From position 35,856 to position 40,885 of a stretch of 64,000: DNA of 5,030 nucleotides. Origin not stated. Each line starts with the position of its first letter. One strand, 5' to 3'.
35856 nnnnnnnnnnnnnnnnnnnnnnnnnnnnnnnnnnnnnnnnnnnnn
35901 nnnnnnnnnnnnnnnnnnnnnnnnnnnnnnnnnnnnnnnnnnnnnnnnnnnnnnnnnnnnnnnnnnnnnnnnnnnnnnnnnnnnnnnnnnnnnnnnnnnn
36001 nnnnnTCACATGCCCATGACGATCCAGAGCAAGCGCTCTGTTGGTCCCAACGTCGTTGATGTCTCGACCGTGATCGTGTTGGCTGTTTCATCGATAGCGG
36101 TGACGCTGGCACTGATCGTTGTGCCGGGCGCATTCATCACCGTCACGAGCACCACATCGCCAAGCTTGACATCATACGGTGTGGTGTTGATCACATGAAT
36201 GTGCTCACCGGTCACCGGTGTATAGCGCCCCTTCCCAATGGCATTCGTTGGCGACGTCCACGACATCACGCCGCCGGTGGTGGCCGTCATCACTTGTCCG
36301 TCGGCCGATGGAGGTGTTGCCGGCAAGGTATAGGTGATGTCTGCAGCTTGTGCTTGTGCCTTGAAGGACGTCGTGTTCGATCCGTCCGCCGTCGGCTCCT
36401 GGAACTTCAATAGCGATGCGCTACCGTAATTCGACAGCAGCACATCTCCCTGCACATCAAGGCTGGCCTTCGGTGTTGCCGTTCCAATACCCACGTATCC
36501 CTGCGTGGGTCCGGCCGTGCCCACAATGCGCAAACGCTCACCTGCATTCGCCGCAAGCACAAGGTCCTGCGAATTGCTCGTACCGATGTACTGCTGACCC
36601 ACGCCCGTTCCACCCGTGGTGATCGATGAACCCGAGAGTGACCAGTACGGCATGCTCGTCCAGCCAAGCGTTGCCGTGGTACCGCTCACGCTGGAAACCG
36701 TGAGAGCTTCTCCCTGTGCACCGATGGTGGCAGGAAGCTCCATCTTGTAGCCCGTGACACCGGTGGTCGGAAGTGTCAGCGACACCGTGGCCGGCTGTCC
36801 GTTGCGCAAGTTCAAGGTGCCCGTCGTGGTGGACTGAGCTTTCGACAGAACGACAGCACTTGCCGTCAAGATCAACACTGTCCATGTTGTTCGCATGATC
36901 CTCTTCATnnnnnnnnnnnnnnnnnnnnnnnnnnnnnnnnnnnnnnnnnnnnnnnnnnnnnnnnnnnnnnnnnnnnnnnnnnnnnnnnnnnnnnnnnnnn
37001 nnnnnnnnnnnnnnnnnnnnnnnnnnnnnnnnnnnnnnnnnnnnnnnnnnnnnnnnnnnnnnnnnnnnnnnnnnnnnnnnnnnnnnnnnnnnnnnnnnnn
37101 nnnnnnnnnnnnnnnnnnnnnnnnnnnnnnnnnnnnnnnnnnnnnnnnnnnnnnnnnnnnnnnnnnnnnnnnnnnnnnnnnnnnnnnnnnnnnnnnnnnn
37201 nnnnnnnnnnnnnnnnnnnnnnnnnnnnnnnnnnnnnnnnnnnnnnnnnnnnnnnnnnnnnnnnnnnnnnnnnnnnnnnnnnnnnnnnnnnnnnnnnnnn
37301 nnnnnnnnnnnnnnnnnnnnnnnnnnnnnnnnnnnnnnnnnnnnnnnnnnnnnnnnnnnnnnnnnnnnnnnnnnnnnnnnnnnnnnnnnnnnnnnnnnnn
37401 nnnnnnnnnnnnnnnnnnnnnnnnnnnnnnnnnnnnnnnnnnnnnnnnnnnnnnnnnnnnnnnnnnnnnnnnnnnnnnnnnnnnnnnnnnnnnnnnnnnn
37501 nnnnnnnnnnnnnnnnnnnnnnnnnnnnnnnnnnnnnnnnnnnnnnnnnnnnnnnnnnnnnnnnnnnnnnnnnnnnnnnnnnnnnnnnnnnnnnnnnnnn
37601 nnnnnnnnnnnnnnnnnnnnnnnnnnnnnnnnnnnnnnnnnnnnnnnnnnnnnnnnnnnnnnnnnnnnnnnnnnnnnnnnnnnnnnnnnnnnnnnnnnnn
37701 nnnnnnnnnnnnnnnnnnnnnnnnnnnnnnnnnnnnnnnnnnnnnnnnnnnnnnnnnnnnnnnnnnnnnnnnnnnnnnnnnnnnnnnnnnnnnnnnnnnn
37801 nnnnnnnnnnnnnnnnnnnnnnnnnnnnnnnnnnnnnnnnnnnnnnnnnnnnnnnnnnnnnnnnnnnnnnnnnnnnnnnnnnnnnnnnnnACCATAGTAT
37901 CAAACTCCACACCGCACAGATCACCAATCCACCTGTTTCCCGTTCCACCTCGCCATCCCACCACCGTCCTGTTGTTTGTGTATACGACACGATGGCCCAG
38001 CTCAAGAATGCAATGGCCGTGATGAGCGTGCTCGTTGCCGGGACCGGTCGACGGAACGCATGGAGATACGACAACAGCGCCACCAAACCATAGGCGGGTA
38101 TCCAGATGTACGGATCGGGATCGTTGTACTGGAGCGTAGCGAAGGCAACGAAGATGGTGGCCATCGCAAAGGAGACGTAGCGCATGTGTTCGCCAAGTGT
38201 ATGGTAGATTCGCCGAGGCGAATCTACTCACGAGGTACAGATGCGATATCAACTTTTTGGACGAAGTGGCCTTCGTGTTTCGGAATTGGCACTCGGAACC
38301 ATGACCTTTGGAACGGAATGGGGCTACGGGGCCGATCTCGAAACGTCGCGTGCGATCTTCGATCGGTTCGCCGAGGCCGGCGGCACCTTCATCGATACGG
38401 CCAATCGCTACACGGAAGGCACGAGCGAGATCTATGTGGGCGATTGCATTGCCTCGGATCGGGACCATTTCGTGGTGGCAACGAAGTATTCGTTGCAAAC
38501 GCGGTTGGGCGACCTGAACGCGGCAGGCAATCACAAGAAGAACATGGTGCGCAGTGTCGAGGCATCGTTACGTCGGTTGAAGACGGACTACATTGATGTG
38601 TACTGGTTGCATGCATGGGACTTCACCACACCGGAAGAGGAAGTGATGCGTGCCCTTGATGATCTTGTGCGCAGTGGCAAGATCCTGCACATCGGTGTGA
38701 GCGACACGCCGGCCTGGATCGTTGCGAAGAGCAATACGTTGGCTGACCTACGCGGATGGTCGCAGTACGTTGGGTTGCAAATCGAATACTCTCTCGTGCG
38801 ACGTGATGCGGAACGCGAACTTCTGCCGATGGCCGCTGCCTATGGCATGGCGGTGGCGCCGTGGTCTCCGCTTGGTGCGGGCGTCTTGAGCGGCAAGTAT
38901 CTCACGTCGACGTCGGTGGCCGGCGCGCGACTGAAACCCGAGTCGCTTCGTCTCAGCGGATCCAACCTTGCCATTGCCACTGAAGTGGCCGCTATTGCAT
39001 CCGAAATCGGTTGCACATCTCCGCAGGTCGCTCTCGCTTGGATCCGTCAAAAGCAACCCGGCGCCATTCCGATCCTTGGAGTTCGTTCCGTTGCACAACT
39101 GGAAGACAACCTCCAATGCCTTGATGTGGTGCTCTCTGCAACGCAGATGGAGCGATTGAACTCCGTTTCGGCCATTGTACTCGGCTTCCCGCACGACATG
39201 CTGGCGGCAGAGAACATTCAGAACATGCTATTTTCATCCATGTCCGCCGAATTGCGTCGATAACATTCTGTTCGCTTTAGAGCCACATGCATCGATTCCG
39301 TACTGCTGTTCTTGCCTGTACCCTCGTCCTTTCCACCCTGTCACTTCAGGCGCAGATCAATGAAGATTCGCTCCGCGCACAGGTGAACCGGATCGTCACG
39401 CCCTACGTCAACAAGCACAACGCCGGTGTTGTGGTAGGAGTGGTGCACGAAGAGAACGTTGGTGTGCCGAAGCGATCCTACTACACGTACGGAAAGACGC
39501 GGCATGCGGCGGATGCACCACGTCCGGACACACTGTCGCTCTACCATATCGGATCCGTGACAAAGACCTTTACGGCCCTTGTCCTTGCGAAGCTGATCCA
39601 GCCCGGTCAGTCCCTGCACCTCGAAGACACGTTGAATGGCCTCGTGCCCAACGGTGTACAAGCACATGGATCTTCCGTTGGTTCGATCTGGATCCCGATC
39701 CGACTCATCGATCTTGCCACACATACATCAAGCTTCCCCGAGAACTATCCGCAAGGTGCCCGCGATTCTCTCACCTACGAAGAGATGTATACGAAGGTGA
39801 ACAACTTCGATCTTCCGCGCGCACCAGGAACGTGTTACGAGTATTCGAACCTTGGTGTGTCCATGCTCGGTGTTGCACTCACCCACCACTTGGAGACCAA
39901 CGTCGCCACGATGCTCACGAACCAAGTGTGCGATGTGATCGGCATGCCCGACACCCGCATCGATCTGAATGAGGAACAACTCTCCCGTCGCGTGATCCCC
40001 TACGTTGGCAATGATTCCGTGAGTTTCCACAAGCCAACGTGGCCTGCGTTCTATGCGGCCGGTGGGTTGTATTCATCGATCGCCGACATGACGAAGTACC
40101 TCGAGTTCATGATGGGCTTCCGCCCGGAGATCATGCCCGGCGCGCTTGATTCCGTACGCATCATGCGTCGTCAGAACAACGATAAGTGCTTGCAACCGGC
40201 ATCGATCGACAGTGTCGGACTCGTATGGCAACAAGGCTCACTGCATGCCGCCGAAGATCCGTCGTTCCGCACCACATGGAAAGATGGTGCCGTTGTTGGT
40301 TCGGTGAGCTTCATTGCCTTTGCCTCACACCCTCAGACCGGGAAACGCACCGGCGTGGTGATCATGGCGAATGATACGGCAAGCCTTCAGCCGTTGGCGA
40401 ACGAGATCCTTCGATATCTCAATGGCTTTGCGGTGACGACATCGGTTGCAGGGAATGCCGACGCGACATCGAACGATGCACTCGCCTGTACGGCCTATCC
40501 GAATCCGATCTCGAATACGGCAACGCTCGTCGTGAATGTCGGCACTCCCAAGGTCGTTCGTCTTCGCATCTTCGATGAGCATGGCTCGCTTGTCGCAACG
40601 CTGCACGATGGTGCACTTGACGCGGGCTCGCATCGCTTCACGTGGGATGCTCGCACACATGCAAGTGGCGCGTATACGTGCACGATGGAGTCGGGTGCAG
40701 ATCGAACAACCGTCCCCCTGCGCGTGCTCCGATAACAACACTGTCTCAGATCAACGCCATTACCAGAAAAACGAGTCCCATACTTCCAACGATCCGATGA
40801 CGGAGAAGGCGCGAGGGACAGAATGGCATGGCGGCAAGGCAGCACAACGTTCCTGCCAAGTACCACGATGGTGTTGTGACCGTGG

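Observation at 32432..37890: Four-gene operon of secreted tail-fibre-like repeat proteins with a shared C-terminal motif, located just downstream of an SSR tract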

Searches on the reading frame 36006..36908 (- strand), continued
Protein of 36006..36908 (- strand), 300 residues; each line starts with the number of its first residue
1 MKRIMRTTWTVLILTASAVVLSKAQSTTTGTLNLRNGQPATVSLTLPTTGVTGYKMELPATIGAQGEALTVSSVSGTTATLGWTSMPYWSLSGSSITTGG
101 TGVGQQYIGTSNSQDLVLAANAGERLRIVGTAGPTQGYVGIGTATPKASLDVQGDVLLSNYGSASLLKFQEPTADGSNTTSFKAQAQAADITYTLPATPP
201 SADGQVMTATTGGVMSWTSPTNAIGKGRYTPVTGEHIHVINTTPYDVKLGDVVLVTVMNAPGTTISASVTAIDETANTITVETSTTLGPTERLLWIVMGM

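Call 93: search_protein_families(library=pfam, proteins=[P0287, P0293, P0300, P0304, P0350, P0352, P0369, P0372, P0375, P0335], max_evalue=0.001)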
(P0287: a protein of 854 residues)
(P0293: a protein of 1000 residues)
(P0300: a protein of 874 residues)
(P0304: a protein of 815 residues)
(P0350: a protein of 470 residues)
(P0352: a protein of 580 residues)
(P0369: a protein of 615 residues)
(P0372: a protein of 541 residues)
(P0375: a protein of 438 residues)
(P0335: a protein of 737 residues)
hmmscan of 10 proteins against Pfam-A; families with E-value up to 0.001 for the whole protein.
P0287 (854 aa): 1 family
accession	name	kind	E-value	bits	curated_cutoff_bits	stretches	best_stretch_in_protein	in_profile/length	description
PF05848.17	CtsR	-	0.00019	21.8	23.1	0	630-653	39-62/72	CtsR N-terminal HTH domain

P0293 (1000 aa): 1 family
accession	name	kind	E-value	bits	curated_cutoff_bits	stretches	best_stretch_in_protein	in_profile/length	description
PF13884.11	Peptidase_S74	-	1.5e-17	64.1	22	1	864-919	1-57/58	Chaperone of endosialidase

P0300 (874 aa): 0 families

P0304 (815 aa): 1 family
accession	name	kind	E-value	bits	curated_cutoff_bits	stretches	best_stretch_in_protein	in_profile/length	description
PF24457.1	DUF7572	-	0.00056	20.7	27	0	562-600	12-49/94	Family of unknown function (DUF7572)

P0350 (470 aa): 1 family
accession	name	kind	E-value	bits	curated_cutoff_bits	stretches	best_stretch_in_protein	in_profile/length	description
PF25692.1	Phage_depo_C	-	5.1e-06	27.3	25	1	381-458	13-86/90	Phage depolymerase C-terminal beta sandwich domain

P0352 (580 aa): 0 families

P0369 (615 aa): 0 families

P0372 (541 aa): 0 families

P0375 (438 aa): 0 families

P0335 (737 aa): 0 families
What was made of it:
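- On S74 tail-fibre / endosialidase-chaperone proteins (Pfam PF13884): S74 is present in the relative P0293 only (call 93).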

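Call 94: search_protein_families(library=pfam, proteins=[P0278, P0283, P0285, P0291, P0303, P0329], max_evalue=0.001)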
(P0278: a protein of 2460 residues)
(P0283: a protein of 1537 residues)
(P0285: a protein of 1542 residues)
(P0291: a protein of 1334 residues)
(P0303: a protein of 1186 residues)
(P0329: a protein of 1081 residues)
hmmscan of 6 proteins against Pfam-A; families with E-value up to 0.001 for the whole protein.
P0278 (2460 aa): 1 family
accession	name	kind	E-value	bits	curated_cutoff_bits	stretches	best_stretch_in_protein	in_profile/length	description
PF09223.17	ZinT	-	5.8e-05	23.4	27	0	814-874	51-111/181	ZinT (YodA) periplasmic lipocalin-like zinc-recruitment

P0283 (1537 aa): 0 families

P0285 (1542 aa): 0 families

P0291 (1334 aa): 0 families

P0303 (1186 aa): 1 family
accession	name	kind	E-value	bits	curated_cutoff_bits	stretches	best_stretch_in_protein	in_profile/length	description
PF21300.2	LbR_Ice_bind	-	4.9e-08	33.4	30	1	809-907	2-97/97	Grass antifreeze beta roll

P0329 (1081 aa): 4 families
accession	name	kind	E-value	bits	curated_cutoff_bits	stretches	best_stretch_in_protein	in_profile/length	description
PF18792.6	UspA1_rep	-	1.1e-22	78.6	27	1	991-1003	1-13/13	Ubiquitous surface protein adhesin repeat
PF21300.2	LbR_Ice_bind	-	2.6e-06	27.9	30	1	987-1077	2-88/97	Grass antifreeze beta roll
PF15406.12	PH_6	-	6.3e-05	23.7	30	0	599-650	37-88/111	Pleckstrin homology domain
PF23541.1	CRF-BP_C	-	8.6e-05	23.3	25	0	791-835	54-98/123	Corticotropin-releasing factor binding protein C-terminal domain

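Call 95: search_protein_families(library=ncbifam, proteins=[P0287, P0293, P0300, P0304, P0350, P0352, P0369, P0283, P0291, P0335], max_evalue=0.01)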
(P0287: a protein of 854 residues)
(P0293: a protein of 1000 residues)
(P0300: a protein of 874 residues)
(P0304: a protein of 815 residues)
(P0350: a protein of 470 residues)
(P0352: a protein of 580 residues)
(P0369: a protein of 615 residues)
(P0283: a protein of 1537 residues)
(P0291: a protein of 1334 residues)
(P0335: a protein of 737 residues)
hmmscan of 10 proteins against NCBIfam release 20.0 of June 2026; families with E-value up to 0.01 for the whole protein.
P0287 (854 aa): 0 families

P0293 (1000 aa): 2 families
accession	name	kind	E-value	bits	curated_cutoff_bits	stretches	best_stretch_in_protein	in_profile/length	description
TIGR00091.1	TIGR00091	equivalog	0.0054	16.1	112.65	0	317-351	26-60/194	tRNA (guanosine(46)-N7)-methyltransferase TrmB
NF003316.0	PRK04325.1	equivalog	0.0083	16.4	80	0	959-993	21-55/74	hypothetical protein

P0300 (874 aa): 0 families

P0304 (815 aa): 0 families

P0350 (470 aa): 0 families

P0352 (580 aa): 0 families

P0369 (615 aa): 0 families

P0283 (1537 aa): 0 families

P0291 (1334 aa): 0 families

P0335 (737 aa): 0 families

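Call 97: find_related_loci(query=A2, collection=viral_contigs, flank=10000)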
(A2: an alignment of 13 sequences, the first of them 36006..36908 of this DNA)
Query A2 (300 aa) in viral_contigs; peptide patterns used: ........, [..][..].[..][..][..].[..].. (x = any residue, [..] = any of these).
98 stretches matched a pattern; 1 encode a relative of the query (tblastn E <= 1e-3); 1 distinct loci.
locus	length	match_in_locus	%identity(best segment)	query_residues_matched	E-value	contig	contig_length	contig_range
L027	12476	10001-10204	41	151-218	5e-12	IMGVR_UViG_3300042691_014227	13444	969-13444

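Call 106: search_protein_families(library=ncbifam, proteins=[P0371, P0373, P0400, P0389, P0327, P0318, P0315, P0329, P0372], max_evalue=0.1)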
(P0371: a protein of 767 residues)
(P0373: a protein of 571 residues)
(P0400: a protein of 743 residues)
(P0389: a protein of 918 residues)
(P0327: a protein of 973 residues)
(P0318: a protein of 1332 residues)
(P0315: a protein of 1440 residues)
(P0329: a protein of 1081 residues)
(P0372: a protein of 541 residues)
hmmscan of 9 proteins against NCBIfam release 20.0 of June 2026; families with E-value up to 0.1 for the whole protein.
P0371 (767 aa): 3 families
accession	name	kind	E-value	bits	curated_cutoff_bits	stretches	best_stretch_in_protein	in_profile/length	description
TIGR03547.1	muta_rot_YjhT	subfamily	1.2e-08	34.5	256.35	1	553-642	39-127/346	YjhT family mutarotase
TIGR03548.1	mutarot_permut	subfamily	2.2e-08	33.6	243.2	2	576-754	72-244/323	cyclically-permuted mutarotase family protein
NF053851.1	Bdello_MAT_N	subfamily_domain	0.002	17.9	60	0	25-87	9-74/162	mosaic adhesive trimer family chimeric fiber protein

P0373 (571 aa): 2 families
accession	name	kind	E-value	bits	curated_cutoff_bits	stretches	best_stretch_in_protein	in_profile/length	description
NF053851.1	Bdello_MAT_N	subfamily_domain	1.5e-05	24.9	60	1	25-87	9-74/162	mosaic adhesive trimer family chimeric fiber protein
NF053723.1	BCAL1086_gp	subfamily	0.0011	19.4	50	1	450-538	21-109/121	BCAL1086 family glycoprotein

P0400 (743 aa): 0 families

P0389 (918 aa): 0 families

P0327 (973 aa): 0 families

P0318 (1332 aa): 1 family
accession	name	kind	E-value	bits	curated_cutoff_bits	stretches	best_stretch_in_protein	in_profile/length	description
NF037995.1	TRAP_S1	subfamily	0.009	15.3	50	0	869-911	103-145/271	TRAP transporter substrate-binding protein DctP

P0315 (1440 aa): 0 families

P0329 (1081 aa): 1 family
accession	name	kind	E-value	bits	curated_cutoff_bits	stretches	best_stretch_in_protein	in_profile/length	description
NF041940.1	choice_anch_X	domain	0.023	14.4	25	1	45-59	10-24/37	choice-of-anchor X domain-containing protein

P0372 (541 aa): 0 families
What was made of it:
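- Closest known: Bdellovibrio bacteriovorus MAT. Same: Proteins carrying the g1-type N-domain hit Bdello_MAT_N at E 1.5e-5 and 0.002 (call 106).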

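Call 116: search_dna_similar(query=P0293, collection=phages, mode=protein, max_evalue=0.00001, max_rows=12)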
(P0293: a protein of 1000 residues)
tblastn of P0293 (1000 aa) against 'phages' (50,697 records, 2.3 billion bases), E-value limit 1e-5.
Records with a match: 143; places in all: 186; records where one place covers at least 80% of the query: 0.
Best place of each record, by identity: <60% 143.
By first word of the organism name: Vibrio 42; Escherichia 28; Synechococcus 22; Pelagibacter 8; Cyanophage 7; Salmonella 6; Roseobacter 5; Alteromonas 5; Thermus 3; Rhizobium 3; and 8 more.
By host as written in the record: - 25; Synechococcus sp. 11; Escherichia coli 9; Parasynechococcus marenigrum WH 8102 6; Synechococcus sp. WH 7803 5; Alteromonas macleodii str. 'Balearic Sea AD45' 5; Vibrio parahaemolyticus 5; Candidatus Pelagibacter sp. HTCC7211 4; and 46 more.
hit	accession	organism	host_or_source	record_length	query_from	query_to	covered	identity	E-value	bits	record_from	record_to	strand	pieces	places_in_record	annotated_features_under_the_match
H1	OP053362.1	Cyanophage S-TIM54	Parasynechococcus marenigrum WH 8102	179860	210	966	76%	27.5%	1e-12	140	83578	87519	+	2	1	virion structural protein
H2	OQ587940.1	Synechococcus phage S-CRES2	Synechococcus sp.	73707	92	760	67%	25.6%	3e-6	114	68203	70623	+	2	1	chaperone of endosialidase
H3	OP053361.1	Cyanophage S-TIM61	Synechococcus sp. CC9605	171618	324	966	56%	29.0%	4e-10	129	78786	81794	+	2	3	virion structural protein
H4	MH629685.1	Synechococcus virus S-PRM1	Synechococcus sp. WH 7803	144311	438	919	48%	25.4%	2e-8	65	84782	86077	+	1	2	putative tail fiber-like protein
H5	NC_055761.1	Synechococcus virus S-PRM1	Synechococcus sp. WH 7803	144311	438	919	48%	25.4%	2e-8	65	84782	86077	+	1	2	tail fiber protein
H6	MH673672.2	Thermus phage phiFa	Thermus thermophilus HB27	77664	571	992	42%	26.5%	3e-16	91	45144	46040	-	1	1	distal tail fiber protein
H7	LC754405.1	Thermus phage MN1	Thermus thermophilus HB8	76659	571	998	43%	25.9%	5e-12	77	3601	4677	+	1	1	distal tail fiber protein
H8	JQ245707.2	Cyanophage S-TIM5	Parasynechococcus marenigrum WH 8102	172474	343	750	41%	26.8%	2e-7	61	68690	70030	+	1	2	virion structural protein and packaging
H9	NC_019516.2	Cyanophage S-TIM5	Parasynechococcus marenigrum WH 8102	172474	343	750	41%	26.8%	2e-7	61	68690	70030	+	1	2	tail fiber protein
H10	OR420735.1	Pelagibacter phage HTVC168P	Candidatus Pelagibacter sp. HTCC7211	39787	569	967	40%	25.8%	4e-7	61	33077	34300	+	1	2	hypothetical protein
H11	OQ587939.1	Synechococcus phage S-CRES1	Synechococcus sp.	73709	92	455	36%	25.9%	3e-6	58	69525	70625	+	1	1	chaperone of endosialidase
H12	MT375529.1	Pelagibacter phage Kolga EXVC016S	Candidatus Pelagibacter sp H2P3alpha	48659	334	692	36%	25.6%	1e-6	59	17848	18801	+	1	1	hypothetical protein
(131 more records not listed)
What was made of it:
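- Closest known: S74-terminated 'tail fibre domain' proteins and phage tail fibres. Same: P0293, which carries this unit and an S74 end, matches 143 phage records annotated as tail fibre or virion structural protein (call 116).
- Several of the matches cover the repeat region, not only the S74 end (call 116). The module family is shared with phage tail fibres (call 116).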

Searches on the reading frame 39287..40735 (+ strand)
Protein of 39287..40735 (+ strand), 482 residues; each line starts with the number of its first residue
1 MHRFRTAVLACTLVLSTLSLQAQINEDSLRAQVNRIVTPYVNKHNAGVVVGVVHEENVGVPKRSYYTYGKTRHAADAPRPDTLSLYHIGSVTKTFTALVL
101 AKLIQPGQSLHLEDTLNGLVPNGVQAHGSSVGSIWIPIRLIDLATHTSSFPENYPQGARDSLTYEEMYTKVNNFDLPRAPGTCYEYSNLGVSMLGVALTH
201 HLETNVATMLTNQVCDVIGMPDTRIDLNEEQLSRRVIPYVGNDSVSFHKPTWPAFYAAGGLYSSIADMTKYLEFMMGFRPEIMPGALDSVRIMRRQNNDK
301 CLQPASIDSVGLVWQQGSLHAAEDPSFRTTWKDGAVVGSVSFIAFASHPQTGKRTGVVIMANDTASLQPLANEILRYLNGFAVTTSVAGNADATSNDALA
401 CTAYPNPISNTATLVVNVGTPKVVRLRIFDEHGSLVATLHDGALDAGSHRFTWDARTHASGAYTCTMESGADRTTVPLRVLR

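Call 46: search_protein_families(library=pfam, proteins=[window:39287-40735:+], max_evalue=0.001)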
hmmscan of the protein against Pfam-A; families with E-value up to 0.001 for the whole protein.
window:39287-40735:+ (482 aa): 3 families
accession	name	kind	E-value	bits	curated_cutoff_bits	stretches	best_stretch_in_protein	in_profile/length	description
PF00144.29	Beta-lactamase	-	1.3e-30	107.1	27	1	34-367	2-314/329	Beta-lactamase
PF13860.13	FlgD_ig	-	3.5e-07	30.5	27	1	423-469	24-75/79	FlgD Ig-like domain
PF18962.6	Por_Secre_tail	-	0.00015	22.4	27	1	404-474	2-69/75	Secretion system C-terminal sorting domain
